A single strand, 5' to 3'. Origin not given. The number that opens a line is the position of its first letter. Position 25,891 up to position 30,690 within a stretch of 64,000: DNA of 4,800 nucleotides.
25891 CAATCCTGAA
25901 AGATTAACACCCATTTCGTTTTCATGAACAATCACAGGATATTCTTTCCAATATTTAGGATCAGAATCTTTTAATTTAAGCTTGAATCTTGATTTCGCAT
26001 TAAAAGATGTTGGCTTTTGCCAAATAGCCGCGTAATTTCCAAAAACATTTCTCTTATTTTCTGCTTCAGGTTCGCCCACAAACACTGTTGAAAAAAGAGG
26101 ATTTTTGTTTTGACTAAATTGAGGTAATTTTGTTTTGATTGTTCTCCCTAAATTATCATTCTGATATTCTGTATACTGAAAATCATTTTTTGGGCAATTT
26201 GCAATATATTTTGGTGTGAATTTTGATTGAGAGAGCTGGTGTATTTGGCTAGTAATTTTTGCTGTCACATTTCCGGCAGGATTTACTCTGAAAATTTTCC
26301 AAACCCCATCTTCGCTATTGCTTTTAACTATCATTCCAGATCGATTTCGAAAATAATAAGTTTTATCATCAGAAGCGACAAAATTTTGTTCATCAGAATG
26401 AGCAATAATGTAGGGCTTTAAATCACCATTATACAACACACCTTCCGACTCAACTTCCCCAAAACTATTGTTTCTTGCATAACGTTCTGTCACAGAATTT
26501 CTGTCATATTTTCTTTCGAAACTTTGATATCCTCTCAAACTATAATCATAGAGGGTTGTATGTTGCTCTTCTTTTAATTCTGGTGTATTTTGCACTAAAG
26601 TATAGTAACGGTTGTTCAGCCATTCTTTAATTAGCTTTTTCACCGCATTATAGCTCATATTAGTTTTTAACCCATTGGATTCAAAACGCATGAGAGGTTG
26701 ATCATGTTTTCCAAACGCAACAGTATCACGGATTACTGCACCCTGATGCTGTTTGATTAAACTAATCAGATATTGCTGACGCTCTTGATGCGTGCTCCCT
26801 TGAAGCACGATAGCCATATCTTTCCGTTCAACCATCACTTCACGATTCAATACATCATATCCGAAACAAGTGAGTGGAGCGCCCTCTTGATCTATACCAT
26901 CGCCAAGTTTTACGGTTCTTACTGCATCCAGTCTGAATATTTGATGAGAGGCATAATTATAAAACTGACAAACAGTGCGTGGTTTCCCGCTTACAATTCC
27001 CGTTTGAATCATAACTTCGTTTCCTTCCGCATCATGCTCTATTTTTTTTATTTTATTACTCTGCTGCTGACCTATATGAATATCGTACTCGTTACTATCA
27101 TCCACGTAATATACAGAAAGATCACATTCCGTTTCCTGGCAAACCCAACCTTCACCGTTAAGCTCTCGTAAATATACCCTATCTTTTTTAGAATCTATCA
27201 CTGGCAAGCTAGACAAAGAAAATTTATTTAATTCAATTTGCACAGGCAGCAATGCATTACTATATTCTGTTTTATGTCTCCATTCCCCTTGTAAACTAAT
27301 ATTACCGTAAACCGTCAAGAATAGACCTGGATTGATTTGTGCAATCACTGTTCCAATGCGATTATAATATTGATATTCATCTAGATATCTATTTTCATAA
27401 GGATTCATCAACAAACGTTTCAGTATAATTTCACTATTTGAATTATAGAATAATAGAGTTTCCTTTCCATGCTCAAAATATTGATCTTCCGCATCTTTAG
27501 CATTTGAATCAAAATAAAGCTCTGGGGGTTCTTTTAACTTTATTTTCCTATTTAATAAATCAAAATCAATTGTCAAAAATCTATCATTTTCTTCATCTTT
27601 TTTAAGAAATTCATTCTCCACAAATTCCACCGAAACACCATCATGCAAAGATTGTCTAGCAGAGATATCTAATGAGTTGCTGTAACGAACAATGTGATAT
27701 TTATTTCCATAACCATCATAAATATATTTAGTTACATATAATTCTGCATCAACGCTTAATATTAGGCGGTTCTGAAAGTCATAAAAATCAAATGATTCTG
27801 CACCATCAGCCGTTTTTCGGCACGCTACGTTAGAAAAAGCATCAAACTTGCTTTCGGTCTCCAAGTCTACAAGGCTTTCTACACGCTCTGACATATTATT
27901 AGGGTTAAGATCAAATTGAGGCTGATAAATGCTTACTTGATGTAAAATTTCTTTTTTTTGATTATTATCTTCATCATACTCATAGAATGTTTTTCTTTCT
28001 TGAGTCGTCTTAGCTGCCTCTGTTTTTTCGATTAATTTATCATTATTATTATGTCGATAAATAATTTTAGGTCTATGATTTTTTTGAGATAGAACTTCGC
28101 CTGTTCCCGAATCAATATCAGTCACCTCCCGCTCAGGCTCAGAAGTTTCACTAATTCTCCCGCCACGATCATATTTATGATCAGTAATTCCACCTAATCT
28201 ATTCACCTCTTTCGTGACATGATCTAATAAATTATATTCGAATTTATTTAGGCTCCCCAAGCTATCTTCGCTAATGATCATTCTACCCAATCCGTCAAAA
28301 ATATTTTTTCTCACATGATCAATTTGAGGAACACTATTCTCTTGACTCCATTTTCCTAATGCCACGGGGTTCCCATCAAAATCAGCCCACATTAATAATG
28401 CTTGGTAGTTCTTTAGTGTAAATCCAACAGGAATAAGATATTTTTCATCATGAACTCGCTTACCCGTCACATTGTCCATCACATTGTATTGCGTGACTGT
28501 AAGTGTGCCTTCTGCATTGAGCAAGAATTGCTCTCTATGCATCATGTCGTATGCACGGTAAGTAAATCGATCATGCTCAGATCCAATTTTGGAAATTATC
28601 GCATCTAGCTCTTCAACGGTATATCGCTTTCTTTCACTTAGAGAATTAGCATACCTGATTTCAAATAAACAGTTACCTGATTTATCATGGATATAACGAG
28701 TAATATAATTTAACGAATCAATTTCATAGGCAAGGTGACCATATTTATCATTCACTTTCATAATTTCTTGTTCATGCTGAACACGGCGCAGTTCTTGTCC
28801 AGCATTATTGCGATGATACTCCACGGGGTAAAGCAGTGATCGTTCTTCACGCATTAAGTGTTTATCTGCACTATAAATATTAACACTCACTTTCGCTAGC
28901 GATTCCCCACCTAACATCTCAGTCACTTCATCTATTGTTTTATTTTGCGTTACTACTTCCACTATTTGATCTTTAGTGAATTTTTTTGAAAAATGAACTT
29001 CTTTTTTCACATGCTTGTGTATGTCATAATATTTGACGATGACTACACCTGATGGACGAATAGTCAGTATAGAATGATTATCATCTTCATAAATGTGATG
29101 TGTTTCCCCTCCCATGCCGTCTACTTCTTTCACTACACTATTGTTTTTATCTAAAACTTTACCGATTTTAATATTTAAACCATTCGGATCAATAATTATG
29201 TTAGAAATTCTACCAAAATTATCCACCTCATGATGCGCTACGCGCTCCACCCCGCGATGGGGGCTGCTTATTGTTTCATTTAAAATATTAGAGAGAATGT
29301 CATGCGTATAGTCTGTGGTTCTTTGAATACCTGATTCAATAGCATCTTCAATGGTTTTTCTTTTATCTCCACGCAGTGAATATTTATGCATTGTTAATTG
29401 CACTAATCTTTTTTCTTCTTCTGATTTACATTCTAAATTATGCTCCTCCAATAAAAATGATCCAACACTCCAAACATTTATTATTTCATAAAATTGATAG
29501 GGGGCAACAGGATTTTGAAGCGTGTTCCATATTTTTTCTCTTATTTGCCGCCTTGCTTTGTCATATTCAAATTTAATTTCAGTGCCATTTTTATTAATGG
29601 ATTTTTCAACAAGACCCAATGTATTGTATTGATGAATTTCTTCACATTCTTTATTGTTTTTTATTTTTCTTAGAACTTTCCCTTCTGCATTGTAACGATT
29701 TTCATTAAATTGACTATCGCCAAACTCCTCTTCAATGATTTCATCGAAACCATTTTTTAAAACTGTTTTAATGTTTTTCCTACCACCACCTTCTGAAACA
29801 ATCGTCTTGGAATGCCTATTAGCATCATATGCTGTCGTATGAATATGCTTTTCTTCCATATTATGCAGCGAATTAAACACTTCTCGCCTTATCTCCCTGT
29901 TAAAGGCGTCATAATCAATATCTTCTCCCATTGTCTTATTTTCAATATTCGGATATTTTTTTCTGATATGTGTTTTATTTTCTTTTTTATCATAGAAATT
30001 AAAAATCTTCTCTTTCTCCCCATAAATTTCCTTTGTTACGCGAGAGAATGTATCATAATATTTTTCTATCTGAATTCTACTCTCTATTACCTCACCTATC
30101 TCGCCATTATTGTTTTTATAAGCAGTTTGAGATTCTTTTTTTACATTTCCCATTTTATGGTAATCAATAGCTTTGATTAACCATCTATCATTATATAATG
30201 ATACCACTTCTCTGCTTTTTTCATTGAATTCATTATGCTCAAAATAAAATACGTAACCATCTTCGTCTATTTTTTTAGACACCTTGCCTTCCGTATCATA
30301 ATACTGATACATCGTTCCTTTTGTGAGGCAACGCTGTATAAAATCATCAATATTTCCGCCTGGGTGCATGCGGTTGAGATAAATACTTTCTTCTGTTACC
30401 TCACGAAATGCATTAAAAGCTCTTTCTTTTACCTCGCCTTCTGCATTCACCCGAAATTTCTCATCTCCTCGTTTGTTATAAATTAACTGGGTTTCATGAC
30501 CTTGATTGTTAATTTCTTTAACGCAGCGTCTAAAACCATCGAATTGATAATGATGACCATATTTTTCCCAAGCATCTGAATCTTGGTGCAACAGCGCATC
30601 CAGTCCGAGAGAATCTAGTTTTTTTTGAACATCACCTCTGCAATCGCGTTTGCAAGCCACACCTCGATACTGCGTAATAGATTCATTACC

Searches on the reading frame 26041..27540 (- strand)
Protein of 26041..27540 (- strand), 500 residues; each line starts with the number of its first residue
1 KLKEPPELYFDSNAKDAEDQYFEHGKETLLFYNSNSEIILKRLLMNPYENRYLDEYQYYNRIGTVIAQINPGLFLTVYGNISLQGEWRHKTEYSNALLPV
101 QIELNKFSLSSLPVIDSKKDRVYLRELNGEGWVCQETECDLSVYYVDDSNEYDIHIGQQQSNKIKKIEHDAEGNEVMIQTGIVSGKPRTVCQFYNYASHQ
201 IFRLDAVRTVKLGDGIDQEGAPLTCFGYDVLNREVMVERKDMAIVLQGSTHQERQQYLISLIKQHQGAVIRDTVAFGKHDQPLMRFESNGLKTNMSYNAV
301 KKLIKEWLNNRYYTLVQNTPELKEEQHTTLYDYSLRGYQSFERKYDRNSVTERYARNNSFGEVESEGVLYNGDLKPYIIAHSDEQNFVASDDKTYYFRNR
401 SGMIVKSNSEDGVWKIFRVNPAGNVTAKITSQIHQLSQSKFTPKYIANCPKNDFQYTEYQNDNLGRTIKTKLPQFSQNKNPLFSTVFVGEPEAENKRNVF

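Call 20: search_protein_families(library=pfam, proteins=[window:26041-27540:-], max_evalue=1)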
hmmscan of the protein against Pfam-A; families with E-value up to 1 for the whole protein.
window:26041-27540:- (500 aa): 2 families
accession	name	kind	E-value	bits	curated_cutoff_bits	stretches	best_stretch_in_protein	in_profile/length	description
PF19127.6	Choline_bind_3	-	0.0091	16.4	27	0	388-407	26-45/47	Choline-binding repeat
PF24684.1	Vgb_lyase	-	0.032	13.5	50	1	418-467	32-81/290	Virginiamycin B lyase family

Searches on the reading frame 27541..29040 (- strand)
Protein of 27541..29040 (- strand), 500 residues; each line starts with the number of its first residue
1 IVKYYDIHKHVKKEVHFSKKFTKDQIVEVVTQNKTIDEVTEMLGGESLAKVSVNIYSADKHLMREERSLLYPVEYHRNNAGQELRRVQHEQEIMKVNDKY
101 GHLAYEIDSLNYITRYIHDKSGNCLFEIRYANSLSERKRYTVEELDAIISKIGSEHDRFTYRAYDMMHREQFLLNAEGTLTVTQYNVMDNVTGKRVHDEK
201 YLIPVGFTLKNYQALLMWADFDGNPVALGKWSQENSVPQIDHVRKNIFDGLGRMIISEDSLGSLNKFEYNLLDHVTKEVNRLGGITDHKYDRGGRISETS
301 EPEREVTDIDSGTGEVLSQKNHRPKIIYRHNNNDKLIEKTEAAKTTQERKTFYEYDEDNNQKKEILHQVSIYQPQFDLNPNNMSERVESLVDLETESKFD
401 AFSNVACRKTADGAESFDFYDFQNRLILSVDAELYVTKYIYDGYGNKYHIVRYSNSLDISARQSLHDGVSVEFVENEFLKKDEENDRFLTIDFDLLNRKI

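Call 20: search_protein_families(library=pfam, proteins=[window:27541-29040:-], max_evalue=1)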
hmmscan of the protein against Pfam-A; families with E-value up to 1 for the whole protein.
window:27541-29040:- (500 aa): 2 families
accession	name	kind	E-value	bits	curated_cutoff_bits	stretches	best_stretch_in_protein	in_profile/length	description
PF05593.20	RHS_repeat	-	1.3e-06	29.1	22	1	269-304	1-36/38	RHS Repeat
PF04525.18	LOR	-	0.022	14.8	24.5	1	93-142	29-81/187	LURP-one-related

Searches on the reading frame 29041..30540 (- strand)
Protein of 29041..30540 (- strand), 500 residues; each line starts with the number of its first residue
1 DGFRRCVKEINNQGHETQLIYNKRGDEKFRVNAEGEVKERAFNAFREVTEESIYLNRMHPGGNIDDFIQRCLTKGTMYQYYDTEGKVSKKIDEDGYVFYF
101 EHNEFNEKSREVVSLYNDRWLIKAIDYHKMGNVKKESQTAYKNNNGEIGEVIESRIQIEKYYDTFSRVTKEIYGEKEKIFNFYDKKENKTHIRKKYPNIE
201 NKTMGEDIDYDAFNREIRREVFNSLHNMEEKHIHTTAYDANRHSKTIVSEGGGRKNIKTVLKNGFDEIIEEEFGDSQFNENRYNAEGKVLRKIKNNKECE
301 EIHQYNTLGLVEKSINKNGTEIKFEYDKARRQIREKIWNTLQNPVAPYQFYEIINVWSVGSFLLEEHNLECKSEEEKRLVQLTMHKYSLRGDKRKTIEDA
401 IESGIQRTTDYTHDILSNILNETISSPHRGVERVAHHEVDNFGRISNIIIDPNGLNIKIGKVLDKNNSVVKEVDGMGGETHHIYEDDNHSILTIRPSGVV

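Call 20: search_protein_families(library=pfam, proteins=[window:29041-30540:-], max_evalue=1)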
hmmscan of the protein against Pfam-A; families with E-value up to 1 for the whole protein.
window:29041-30540:- (500 aa): 1 family
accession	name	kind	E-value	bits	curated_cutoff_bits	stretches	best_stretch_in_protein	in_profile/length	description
PF05593.20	RHS_repeat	-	4.3e-05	24.2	22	0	305-333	1-29/38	RHS Repeat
